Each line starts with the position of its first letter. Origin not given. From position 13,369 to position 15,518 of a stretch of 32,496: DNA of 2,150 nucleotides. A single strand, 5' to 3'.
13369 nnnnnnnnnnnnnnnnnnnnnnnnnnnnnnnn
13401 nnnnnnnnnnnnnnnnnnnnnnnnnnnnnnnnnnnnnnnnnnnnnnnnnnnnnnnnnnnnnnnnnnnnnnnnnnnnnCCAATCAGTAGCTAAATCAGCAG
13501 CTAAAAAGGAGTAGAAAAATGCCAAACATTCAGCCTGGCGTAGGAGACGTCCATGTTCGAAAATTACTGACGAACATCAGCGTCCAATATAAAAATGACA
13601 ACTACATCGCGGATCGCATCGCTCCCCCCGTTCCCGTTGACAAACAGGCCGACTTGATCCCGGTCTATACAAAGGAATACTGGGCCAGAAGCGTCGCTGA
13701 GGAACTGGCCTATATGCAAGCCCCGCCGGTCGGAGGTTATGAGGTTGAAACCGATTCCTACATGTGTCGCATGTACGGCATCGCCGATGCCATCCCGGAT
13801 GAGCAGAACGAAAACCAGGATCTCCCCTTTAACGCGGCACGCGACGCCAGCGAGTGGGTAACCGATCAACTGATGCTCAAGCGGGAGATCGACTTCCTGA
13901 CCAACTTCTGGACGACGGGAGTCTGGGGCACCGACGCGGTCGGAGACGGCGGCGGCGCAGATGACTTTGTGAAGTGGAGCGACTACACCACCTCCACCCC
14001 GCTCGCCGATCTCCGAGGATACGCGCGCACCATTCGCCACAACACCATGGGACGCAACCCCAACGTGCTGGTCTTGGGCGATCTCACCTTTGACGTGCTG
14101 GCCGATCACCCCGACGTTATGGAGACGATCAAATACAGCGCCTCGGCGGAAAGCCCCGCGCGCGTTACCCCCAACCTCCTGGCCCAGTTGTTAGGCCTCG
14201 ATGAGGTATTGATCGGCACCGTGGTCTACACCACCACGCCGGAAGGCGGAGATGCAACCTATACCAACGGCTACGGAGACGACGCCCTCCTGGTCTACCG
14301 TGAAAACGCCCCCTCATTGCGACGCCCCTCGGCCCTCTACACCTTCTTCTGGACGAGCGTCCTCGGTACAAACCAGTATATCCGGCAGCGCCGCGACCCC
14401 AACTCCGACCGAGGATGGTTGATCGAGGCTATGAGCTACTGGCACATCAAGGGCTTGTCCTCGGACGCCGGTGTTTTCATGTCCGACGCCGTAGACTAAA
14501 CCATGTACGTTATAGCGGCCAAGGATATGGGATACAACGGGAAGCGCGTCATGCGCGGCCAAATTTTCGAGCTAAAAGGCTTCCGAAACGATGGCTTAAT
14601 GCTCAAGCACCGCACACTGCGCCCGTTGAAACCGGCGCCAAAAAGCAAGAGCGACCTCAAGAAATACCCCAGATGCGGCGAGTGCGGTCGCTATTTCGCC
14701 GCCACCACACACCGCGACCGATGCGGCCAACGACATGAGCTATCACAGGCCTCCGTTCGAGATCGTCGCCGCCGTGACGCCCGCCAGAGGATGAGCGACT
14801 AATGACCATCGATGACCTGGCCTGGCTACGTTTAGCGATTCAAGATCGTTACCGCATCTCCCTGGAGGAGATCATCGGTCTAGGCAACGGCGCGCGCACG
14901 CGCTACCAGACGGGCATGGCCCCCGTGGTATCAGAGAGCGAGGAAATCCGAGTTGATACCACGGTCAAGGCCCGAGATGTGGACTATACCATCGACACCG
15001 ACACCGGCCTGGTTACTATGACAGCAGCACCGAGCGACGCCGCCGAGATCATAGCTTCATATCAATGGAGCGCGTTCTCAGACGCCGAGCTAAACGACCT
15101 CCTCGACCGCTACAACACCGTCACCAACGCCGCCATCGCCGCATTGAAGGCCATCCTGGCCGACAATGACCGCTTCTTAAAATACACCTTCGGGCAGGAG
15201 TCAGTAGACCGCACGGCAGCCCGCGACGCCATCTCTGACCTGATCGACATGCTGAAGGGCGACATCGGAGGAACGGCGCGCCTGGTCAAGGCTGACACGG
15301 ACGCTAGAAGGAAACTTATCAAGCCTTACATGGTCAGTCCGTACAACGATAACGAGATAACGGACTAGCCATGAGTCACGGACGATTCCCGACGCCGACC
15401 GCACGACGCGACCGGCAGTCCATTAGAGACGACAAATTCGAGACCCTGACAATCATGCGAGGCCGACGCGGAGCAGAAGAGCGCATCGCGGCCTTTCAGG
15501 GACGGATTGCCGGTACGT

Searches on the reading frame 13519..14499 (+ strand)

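Call 10: search_protein_families(library=pfam, proteins=[window:13519-14499:+], max_evalue=0.01)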
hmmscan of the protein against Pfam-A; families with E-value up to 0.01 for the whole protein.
window:13519-14499:+ (326 aa): 1 family
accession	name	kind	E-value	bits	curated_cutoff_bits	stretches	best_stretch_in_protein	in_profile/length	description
PF03864.22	Phage_cap_E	-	1.7e-07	31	22.9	1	152-304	161-310/329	Phage major capsid protein E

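Call 11: search_protein_families(library=phrogs, proteins=[window:13519-14499:+], max_evalue=0.001)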
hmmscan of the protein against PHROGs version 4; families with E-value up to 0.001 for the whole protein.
window:13519-14499:+ (326 aa): 2 families
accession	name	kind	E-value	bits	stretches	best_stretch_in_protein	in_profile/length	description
phrog_1005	-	head and packaging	1.4e-70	239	1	9-325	8-314/315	major head protein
phrog_29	-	head and packaging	2.1e-08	34.7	1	151-237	189-270/439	major head protein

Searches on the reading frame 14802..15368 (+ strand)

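Call 48: search_protein_families(library=phrogs, proteins=[window:14802-15368:+], max_evalue=0.001)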
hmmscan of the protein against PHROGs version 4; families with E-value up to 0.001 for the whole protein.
window:14802-15368:+ (188 aa): 2 families
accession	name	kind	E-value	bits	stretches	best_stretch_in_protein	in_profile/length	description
phrog_11431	-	head and packaging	8.6e-06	25.6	1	25-101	86-161/578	virion structural protein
phrog_20081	-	unknown function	0.00024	22.3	1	75-140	13-78/113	-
